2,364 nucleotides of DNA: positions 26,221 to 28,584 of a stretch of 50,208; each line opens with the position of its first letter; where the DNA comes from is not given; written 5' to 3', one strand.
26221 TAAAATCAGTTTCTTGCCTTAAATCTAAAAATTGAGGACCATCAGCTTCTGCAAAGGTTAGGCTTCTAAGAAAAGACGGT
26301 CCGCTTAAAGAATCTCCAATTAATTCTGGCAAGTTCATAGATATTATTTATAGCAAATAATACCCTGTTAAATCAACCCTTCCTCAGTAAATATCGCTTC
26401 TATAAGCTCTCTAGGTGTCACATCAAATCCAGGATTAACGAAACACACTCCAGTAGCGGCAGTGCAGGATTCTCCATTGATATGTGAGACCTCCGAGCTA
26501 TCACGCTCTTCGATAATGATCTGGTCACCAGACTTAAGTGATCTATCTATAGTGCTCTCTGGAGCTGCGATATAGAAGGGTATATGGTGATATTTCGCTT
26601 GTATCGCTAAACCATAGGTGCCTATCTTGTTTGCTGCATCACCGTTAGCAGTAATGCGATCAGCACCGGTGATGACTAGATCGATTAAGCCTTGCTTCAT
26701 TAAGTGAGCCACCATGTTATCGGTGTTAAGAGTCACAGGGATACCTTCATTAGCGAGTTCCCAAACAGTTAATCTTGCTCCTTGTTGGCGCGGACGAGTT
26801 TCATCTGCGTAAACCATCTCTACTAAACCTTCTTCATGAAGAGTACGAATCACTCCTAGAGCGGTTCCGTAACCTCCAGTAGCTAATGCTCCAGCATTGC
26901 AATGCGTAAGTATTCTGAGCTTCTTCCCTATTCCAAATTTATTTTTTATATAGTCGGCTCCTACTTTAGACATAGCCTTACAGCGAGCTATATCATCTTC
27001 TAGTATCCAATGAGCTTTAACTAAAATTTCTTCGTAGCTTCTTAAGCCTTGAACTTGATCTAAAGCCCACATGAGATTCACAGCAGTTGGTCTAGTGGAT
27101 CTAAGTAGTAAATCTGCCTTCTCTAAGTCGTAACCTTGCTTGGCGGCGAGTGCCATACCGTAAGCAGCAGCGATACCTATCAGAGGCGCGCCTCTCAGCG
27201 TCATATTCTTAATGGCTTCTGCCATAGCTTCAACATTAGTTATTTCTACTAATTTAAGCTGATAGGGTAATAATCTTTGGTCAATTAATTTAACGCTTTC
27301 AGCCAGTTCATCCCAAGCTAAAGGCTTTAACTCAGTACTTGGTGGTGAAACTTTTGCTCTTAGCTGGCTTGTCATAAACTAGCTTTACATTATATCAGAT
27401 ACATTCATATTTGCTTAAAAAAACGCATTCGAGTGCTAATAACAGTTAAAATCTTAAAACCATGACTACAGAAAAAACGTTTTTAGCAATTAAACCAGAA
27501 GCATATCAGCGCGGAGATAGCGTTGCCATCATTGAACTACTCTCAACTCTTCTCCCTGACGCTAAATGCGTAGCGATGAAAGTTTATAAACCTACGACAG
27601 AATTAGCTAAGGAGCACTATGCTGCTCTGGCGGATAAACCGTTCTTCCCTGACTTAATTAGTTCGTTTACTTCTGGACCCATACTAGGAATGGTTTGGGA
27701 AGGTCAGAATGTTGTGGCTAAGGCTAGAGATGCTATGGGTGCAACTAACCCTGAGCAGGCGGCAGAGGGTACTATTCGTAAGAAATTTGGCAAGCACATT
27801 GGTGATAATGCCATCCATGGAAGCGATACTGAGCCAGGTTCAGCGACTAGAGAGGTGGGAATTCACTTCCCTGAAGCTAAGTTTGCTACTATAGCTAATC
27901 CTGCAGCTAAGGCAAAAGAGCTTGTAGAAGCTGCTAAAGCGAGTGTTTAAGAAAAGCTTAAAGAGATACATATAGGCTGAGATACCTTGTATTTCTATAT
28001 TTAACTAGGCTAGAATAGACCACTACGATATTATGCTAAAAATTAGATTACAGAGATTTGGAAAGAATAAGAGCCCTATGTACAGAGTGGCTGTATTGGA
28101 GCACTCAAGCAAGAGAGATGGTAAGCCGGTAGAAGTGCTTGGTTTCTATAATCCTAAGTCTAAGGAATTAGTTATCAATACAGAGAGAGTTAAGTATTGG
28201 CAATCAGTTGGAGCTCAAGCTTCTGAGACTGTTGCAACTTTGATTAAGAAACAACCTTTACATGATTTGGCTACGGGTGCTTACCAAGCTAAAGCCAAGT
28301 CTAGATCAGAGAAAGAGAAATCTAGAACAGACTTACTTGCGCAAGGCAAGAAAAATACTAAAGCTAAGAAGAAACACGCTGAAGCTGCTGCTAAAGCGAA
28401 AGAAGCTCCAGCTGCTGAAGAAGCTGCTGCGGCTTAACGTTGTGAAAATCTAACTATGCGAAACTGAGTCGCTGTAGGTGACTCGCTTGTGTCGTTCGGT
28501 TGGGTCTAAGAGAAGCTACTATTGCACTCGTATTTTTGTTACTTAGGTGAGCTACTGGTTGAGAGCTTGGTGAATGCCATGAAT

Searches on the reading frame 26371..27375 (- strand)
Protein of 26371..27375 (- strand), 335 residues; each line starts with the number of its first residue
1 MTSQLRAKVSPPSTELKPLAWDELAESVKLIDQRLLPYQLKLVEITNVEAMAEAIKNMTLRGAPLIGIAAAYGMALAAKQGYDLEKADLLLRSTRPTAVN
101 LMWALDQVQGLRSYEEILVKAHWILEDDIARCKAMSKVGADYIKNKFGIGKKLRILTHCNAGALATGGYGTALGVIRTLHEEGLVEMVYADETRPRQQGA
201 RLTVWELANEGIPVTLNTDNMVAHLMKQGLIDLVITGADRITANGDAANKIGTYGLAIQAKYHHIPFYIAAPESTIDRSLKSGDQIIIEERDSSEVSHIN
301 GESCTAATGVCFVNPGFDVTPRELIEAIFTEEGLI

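Call 19: search_protein_families(library=pfam, proteins=[window:26371-27375:-], max_evalue=0.00001)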
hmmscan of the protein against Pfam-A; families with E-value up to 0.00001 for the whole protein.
window:26371-27375:- (335 aa): 1 family
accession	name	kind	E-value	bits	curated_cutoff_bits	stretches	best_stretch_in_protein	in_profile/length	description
PF01008.23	IF-2B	-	1.2e-70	238.4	22.4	1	61-335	3-278/280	Initiation factor 2 subunit family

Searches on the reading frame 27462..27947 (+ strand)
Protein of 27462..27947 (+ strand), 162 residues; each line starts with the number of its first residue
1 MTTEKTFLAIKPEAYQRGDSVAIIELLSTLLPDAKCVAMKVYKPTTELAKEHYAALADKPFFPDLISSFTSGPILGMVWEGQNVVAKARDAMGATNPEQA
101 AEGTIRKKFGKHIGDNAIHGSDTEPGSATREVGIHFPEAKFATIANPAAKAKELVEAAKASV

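Call 19: search_protein_families(library=pfam, proteins=[window:27462-27947:+], max_evalue=0.00001)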
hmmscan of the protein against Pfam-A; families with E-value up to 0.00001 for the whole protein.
window:27462-27947:+ (162 aa): 1 family
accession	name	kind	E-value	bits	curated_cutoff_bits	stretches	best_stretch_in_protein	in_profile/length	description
PF00334.24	NDK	-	4.5e-40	137.1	27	1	4-140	1-134/135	Nucleoside diphosphate kinase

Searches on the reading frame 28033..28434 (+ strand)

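Call 19: search_protein_families(library=pfam, proteins=[window:28033-28434:+], max_evalue=0.00001)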
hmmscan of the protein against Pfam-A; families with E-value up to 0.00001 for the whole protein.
window:28033-28434:+ (134 aa): 1 family
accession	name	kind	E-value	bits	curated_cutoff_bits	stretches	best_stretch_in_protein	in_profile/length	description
PF00886.24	Ribosomal_S16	-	9.9e-21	73.9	27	1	8-64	1-62/62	Ribosomal protein S16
